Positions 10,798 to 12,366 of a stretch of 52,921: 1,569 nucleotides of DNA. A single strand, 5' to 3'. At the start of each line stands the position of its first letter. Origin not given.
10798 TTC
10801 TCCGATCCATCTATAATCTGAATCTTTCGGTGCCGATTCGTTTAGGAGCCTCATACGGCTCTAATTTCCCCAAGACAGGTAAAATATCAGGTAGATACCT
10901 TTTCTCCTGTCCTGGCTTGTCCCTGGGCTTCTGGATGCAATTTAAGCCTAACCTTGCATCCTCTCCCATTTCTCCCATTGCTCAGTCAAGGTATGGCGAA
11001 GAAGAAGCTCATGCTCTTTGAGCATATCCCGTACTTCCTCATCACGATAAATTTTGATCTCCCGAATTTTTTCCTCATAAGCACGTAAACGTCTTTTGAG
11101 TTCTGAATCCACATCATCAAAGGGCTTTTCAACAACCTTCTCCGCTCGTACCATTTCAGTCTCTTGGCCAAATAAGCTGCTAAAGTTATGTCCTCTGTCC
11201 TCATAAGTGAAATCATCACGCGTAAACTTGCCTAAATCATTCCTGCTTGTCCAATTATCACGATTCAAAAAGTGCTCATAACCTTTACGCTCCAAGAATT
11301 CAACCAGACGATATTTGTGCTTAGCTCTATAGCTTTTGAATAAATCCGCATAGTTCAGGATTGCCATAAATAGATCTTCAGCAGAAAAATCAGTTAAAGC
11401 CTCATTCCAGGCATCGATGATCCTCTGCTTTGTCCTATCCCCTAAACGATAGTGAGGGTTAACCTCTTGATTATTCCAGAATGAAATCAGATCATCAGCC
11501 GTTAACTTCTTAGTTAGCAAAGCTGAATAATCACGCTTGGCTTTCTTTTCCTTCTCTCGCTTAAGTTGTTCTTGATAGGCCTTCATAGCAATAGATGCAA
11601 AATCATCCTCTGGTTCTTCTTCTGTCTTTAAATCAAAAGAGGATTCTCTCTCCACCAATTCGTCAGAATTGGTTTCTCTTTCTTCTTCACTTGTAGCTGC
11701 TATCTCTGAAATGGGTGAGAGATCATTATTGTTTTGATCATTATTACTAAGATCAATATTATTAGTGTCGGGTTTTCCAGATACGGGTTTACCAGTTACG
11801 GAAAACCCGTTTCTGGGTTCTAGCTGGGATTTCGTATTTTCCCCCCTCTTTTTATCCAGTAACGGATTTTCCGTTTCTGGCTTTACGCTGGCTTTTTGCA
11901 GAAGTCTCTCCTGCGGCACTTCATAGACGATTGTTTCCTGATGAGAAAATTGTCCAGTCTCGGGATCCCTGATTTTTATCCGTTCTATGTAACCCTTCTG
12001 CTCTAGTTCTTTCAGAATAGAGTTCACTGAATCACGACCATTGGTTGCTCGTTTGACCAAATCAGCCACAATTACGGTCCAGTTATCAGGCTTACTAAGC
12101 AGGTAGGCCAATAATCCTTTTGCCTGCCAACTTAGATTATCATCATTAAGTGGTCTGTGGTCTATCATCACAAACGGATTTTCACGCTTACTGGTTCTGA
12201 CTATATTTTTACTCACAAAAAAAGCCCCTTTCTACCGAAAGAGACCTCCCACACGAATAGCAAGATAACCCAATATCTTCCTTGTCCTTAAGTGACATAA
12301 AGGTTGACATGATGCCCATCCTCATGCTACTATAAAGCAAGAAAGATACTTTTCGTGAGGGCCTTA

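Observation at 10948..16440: Plasmid-style maintenance set (Rep + iterons + HTH-ParA) in a complete tailed-phage genome: a phage-plasmid candidate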

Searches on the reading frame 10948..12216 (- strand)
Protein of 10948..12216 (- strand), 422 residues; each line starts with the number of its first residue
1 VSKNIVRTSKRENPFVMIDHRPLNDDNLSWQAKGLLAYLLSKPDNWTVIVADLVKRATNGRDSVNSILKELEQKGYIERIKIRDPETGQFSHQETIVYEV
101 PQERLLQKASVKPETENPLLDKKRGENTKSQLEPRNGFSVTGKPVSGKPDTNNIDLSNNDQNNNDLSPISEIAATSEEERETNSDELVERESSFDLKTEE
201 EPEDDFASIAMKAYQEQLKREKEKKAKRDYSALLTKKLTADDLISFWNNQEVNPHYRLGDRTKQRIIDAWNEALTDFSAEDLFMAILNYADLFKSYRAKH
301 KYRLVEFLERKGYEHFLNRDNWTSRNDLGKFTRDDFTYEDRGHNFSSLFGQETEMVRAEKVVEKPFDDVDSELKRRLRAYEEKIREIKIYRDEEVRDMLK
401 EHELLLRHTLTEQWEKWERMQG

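Call 3: search_protein_families(library=pfam, proteins=[window:10948-12216:-], max_evalue=0.01)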
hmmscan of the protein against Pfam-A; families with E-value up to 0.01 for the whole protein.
window:10948-12216:- (422 aa): 3 families
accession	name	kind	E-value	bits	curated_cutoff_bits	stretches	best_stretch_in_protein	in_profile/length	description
PF12802.13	MarR_2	-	2.8e-05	24.6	27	1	27-80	2-53/61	MarR family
PF13730.12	HTH_36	-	3.1e-05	24.1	25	1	27-77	2-55/55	Helix-turn-helix domain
PF01978.25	TrmB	-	0.0078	16.5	25.6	0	51-83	26-58/68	Sugar-specific transcriptional regulator TrmB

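Call 11: search_protein_families(library=phrogs, proteins=[window:10948-12216:-], max_evalue=0.001)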
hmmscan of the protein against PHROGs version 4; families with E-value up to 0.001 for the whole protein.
window:10948-12216:- (422 aa): 12 families
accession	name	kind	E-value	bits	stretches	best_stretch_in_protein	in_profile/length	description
phrog_11718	-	unknown function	2.1e-29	103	1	4-102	2-100/105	-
phrog_4707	-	DNA, RNA and nucleotide metabolism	2.2e-26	94.3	1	3-230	5-239/409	replication initiation protein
phrog_23842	-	unknown function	7.5e-20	72.4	1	3-173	12-170/317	-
phrog_428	-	DNA, RNA and nucleotide metabolism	3.6e-19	70.2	1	7-182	82-224/455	replication initiation protein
phrog_186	-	DNA, RNA and nucleotide metabolism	2.9e-16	61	1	6-171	13-161/308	DnaD-like helicase loader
phrog_1456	-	DNA, RNA and nucleotide metabolism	1.7e-14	54.6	1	9-165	7-160/365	DNA binding protein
phrog_37920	-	DNA, RNA and nucleotide metabolism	3.2e-13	50.5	1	5-97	2-93/245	HTH DNA binding protein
phrog_27492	-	unknown function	2.6e-11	44.5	1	5-90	15-100/304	-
phrog_270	-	DNA, RNA and nucleotide metabolism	5e-09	37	1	14-239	31-208/383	replication initiation protein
phrog_345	-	DNA, RNA and nucleotide metabolism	1.5e-07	32.4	1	28-188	43-184/297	replication initiation O-like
phrog_4221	-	DNA, RNA and nucleotide metabolism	1.7e-06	28.6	1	23-185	21-182/325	replication initiation protein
phrog_22134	-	unknown function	1.4e-05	26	1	17-81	1-66/262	-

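Call 12: search_protein_families(library=padloc, proteins=[window:10948-12216:-], max_evalue=0.001)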
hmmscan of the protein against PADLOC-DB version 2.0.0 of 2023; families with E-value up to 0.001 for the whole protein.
window:10948-12216:- (422 aa): 0 families

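Call 16: search_dna_similar(query=window:10948-12216:-, collection=plasmids, mode=protein, max_rows=25)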
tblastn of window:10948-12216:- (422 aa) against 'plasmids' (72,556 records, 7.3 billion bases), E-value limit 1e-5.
Records with a match: 225; places in all: 242; records where one place covers at least 80% of the query: 0.
Best place of each record, by identity: <60% 225.
By first word of the organism name: Bacillus 76; Piscirickettsia 32; Streptomyces 25; Staphylococcus 21; Enterococcus 14; Clostridium 12; Legionella 5; Deinococcus 5; Pseudomonas 4; Leptospira 4; and 20 more.
By predicted mobility (MOB-suite, as given by PLSDB): non-mobilizable 177; conjugative 35; mobilizable 13.
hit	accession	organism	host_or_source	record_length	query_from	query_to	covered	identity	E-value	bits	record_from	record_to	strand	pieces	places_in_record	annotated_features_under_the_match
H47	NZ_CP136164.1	Brevibacillus laterosporus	single cell,soil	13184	3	151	35%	51.0%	1e-31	134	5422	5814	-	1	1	helix-turn-helix domain-containing protein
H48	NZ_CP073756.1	Exiguobacterium sp. PFWT01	cell cuture,water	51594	4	150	35%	44.2%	5e-27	121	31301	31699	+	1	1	helix-turn-helix domain-containing protein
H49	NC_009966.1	Fluoribacter dumoffii Tex-KL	-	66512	5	149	34%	44.1%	2e-24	113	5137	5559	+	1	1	hypothetical protein | TraY domain-containing protein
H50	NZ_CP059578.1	Legionella sp. PC997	Biofilm - potable water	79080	5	149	34%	43.4%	1e-24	114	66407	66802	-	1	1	replication protein | TraY domain-containing protein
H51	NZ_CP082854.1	Legionella anisa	-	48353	5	149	34%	42.8%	6e-24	112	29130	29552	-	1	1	hypothetical protein | TraY domain-containing protein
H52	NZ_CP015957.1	Legionella pneumophila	Isolate,environmental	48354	5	149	34%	42.8%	6e-24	112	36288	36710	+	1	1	hypothetical protein | TraY domain-containing protein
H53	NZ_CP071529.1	Legionella lytica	Acanthamoeba castellanii,bacterial ...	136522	5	118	27%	49.1%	2e-22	107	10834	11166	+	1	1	hypothetical protein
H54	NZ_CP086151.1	Clostridium estertheticum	horse,single colony,meat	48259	15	151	32%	40.1%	3e-16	89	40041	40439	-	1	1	helix-turn-helix domain-containing protein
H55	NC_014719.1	Caldicellulosiruptor acetigenus I77R1B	hot spring biomat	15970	2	149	35%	36.8%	2e-20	101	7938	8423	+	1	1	helix-turn-helix domain-containing protein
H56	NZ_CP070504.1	Pseudomonas atacamensis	Cell culture,date palm rhizospheric soil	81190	1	151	36%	35.6%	1e-11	74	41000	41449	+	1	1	hypothetical protein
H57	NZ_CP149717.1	Clostridioides difficile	-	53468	5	118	27%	45.9%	5e-20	100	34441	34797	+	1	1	DnaD domain protein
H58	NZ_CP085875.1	Brevibacillus sp. HD3.3A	soil sample,soil of tomato plants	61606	7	149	34%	36.3%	9e-16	87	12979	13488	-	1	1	hypothetical protein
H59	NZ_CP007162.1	Virgibacillus sp. SK37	1 month-old fish sauce mash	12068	5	151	35%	35.0%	1e-15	87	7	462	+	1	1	hypothetical protein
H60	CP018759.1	Pseudomonas psychrotolerans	-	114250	1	151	36%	34.0%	2e-13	80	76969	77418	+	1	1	hypothetical protein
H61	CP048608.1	Pseudomonas fluorescens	whole organism,Rhizosphere of Soybean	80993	4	151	35%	34.4%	2e-12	77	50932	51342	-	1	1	hypothetical protein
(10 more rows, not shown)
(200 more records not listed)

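Call 78: search_protein_families(library=ncbifam, proteins=[window:10948-12216:-], max_evalue=0.001)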
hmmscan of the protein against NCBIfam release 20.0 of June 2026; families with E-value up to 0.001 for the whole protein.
window:10948-12216:- (422 aa): 0 families

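Call 91: search_solved_structures(query=window:10948-12216:-, max_evalue=1)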
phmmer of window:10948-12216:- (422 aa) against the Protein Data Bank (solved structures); distinct sequences matched with E-value up to 1: 0.

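Call 93: get_annotated_region(hit=H47, flank=6500)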
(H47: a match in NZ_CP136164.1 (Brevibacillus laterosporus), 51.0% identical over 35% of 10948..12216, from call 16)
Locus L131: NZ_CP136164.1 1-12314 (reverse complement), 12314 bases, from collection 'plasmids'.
description: Brevibacillus laterosporus strain Wq-1 plasmid unnamed, complete sequence
organism: Brevibacillus laterosporus (NCBI taxid 1465)
taxonomy: Bacteria; Bacillota; Bacilli; Bacillales; Paenibacillaceae; Brevibacillus; Brevibacillus laterosporus
host: -; source: single cell,soil; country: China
typing (MOB-suite, as given by PLSDB): non-mobilizable
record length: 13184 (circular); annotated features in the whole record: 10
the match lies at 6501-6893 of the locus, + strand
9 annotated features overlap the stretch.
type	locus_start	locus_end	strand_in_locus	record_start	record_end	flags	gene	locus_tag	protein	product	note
CDS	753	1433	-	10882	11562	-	-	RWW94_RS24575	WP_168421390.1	hypothetical protein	-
CDS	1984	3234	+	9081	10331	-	-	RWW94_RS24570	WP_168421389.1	helix-turn-helix domain-containing protein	-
CDS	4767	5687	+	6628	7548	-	-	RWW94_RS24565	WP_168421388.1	tyrosine-type recombinase/integrase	GO:0015074 - DNA integration [Evidence IEA]; GO:0006310 - DNA recombination [Evidence IEA]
CDS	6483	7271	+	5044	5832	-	-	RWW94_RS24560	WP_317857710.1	helix-turn-helix domain-containing protein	-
CDS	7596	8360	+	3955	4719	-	-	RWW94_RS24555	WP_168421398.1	ParA family protein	-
CDS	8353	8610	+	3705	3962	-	-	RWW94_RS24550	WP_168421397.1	hypothetical protein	-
CDS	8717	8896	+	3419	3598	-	-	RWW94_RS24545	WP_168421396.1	hypothetical protein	-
CDS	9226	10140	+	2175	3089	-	-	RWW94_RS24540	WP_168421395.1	nucleotidyl transferase AbiEii/AbiGii toxin family protein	-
CDS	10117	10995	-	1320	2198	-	-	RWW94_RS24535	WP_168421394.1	hypothetical protein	-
